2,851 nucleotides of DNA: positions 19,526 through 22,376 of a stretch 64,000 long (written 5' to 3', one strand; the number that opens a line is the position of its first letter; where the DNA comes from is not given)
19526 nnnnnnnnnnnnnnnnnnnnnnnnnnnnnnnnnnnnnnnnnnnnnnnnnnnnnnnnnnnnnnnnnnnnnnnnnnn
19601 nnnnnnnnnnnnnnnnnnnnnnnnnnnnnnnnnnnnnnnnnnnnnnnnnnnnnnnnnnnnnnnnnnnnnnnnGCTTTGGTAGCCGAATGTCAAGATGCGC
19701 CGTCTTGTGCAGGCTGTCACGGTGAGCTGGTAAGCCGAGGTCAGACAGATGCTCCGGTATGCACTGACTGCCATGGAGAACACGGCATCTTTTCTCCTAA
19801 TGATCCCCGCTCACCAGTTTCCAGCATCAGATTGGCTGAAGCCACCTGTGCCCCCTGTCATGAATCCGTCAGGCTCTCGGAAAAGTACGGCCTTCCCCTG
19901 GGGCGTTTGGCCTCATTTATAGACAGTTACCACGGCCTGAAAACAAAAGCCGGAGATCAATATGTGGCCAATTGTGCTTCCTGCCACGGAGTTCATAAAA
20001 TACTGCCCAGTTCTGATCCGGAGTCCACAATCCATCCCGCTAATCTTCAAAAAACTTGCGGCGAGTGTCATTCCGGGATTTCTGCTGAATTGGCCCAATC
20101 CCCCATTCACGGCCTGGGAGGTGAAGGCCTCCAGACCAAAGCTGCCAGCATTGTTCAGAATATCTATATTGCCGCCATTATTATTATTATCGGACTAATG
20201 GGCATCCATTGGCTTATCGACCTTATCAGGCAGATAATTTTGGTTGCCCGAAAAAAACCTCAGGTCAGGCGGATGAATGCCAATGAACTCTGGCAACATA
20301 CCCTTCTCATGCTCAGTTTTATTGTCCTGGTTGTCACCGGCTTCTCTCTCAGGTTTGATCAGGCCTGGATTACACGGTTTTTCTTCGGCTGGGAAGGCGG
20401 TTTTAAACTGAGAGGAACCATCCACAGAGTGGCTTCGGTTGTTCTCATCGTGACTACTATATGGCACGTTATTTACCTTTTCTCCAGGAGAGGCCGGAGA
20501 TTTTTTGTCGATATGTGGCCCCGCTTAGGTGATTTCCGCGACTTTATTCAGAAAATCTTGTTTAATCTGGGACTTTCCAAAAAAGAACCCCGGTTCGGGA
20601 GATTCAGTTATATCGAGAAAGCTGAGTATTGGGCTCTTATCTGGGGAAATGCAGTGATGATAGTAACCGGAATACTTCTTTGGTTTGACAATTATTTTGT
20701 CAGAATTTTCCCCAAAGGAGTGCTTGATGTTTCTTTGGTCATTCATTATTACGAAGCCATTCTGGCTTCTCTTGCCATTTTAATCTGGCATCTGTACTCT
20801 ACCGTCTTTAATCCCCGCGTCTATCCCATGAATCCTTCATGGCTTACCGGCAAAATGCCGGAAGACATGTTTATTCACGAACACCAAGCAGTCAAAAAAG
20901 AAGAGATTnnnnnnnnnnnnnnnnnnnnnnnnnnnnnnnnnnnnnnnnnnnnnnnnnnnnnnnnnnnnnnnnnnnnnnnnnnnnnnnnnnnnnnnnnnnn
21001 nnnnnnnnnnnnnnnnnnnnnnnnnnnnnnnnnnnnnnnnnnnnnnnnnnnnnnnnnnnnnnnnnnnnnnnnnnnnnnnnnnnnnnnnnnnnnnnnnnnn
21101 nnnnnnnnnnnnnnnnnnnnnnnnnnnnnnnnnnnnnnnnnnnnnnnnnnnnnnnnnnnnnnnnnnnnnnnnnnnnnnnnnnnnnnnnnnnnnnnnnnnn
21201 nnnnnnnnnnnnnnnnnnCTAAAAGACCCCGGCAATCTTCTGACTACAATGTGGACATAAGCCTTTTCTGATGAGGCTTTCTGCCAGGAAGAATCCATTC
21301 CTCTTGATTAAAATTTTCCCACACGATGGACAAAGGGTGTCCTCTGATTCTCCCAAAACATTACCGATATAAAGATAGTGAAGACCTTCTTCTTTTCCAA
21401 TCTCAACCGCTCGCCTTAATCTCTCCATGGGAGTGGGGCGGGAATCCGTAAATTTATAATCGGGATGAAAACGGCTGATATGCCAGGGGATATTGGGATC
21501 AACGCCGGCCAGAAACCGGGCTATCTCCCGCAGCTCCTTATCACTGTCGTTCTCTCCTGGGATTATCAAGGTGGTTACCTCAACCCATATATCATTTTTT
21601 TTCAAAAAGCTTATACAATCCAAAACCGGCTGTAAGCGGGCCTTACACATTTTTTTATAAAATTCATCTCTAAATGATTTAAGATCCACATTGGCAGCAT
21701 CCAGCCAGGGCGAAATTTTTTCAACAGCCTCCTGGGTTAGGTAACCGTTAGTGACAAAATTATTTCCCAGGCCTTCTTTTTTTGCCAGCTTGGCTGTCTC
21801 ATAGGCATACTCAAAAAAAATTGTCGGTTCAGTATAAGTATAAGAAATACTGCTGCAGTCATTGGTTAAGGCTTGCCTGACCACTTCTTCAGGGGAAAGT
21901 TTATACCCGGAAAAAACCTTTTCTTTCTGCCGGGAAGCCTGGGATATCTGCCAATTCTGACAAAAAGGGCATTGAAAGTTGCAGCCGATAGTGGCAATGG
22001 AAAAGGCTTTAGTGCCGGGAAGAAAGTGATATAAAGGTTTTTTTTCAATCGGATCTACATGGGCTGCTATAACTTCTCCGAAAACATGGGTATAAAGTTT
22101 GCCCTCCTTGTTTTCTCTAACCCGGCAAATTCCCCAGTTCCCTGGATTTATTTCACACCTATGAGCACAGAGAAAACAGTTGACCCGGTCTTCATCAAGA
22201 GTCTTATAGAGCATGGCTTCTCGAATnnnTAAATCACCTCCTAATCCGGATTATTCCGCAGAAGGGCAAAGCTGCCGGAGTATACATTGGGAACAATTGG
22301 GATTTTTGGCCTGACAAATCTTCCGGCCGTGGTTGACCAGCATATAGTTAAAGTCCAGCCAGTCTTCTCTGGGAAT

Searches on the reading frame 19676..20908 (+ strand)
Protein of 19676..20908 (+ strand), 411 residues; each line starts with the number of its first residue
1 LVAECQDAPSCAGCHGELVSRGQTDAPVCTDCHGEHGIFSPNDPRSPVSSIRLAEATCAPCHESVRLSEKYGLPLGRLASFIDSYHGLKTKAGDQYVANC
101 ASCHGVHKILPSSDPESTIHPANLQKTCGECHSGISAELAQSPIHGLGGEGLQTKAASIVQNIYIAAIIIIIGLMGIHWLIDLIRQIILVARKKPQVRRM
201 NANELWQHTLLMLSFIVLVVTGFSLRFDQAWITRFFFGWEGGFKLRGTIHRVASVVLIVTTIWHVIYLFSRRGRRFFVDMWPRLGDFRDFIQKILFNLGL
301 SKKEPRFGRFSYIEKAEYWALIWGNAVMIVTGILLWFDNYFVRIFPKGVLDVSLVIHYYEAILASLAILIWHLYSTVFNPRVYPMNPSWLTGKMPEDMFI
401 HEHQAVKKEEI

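Call 4: search_protein_families(library=pfam, proteins=[window:19676-20908:+], max_evalue=1)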
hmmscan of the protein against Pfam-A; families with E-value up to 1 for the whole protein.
window:19676-20908:+ (411 aa): 11 families
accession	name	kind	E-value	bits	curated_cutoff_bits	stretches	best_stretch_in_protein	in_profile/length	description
PF01292.26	Ni_hydr_CYTB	-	2.9e-11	43.9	30.1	1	208-382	10-168/179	Prokaryotic cytochrome b561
PF14537.11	Cytochrom_c3_2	-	3.3e-06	27.9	25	2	10-68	8-70/79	Cytochrome c3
PF14522.11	Cytochrome_C7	-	1.6e-05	25.1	24.8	1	96-137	12-53/67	Cytochrome c7 and related cytochrome c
PF02085.21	Cytochrom_CIII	-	8e-05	23.4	22.9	2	91-136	40-86/101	Class III cytochrome C family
PF22113.1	Mtrc-MtrF_II-IV_dom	-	0.00085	19.3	30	1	28-143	8-137/176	Outer membrane cytochrome MtrC/MtrF-like, domains II/IV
PF14358.11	DUF4405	-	0.0011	19.9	26.7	1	208-267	3-64/66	Domain of unknown function (DUF4405)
PF06197.19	DUF998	-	0.04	14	30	0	203-273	68-128/184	Protein of unknown function (DUF998)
PF09699.15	Paired_CXXCH_1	-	0.19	11.9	20.6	1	29-65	9-39/41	Doubled CXXCH motif (Paired_CXXCH_1)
PF00034.26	Cytochrom_C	-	0.2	13.4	21.3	1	93-107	4-19/90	Cytochrome c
PF13442.11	Cytochrome_CBB3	-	0.23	12.2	27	1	95-108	9-22/68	Cytochrome C oxidase, cbb3-type, subunit III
PF23733.2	GRXCR1-2_C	-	0.88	10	26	0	99-131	11-35/47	GRXCR1/2, C-terminal domain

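Call 5: search_protein_families(library=ncbifam, proteins=[window:19676-20908:+], max_evalue=1)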
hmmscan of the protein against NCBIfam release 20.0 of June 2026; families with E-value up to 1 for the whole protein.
window:19676-20908:+ (411 aa): 14 families
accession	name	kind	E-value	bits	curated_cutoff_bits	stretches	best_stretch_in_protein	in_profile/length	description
TIGR01583.1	formate-DH-gamm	equivalog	5.7e-12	46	115.85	2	197-379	2-172/204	formate dehydrogenase subunit gamma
NF007924.0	PRK10639.1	equivalog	3e-09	36.9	341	1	192-391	2-187/211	formate dehydrogenase cytochrome b556 subunit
NF007558.0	PRK10179.1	equivalog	9.6e-06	25.4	339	1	207-376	17-173/217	formate dehydrogenase-N subunit gamma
TIGR02125.1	CytB-hydogenase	equivalog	7.3e-05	22.4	121.5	1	207-340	10-143/212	Ni/Fe-hydrogenase, b-type cytochrome subunit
TIGR03508.1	decahem_SO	subfamily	0.00038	20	192.2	2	99-146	96-138/258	DmsE family decaheme c-type cytochrome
TIGR04257.1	nanowire_3heme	domain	0.0022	18.1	40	1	98-137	24-63/75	c(7)-type cytochrome triheme domain-containing protein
NF008659.0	PRK11659.1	equivalog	0.0037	17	184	1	99-138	137-173/188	cytochrome c nitrite reductase pentaheme subunit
NF040967.1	cytc_ExtN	equivalog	0.0078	15.1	200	1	8-134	21-139/415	selenite/tellurite reduction operon c-type cytochrome ExtN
TIGR03146.1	cyt_nit_nrfB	equivalog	0.0079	16.5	166.6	1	98-134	110-143/145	cytochrome c nitrite reductase pentaheme subunit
NF040968.1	FeS_ExtO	equivalog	0.008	15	200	1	8-134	21-139/416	selenite/tellurite reduction operon b-type cytochrome iron-sulfur cluster-binding subunit ExtO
NF045713.1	CxxCH_16_HmcA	equivalog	0.011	14.4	400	2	6-35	359-388/541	sulfate respiration complex hexadecaheme cytochrome HmcA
TIGR03507.1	decahem_SO1788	subfamily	0.033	12.6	209.3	1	6-91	241-331/672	OmcA/MtrC family decaheme c-type cytochrome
TIGR02349.1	DnaJ_bact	equivalog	0.11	11.9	377.2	1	6-62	141-193/354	molecular chaperone DnaJ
NF041198.1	UshA_like_PCGU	equivalog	0.98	7.9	275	0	99-133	474-509/519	UshA-like (seleno)protein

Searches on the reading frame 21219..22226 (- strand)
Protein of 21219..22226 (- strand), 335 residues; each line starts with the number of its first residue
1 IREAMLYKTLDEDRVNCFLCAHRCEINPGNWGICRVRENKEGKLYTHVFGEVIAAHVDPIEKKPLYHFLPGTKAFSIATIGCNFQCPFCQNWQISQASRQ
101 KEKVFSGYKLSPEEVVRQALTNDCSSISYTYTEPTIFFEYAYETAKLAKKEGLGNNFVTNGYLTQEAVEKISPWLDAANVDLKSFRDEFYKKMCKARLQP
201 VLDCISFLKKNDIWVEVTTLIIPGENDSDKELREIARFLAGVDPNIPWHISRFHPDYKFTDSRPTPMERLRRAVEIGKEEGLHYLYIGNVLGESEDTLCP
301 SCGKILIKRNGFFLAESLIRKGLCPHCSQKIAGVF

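Call 79: search_protein_families(library=pfam, proteins=[window:21219-22226:-], max_evalue=0.00001)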
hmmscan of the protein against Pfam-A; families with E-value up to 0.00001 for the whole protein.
window:21219-22226:- (335 aa): 1 family
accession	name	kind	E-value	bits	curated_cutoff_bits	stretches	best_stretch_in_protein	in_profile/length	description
PF04055.27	Radical_SAM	-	2e-26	93.6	29.5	1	78-233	3-163/166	Radical SAM superfamily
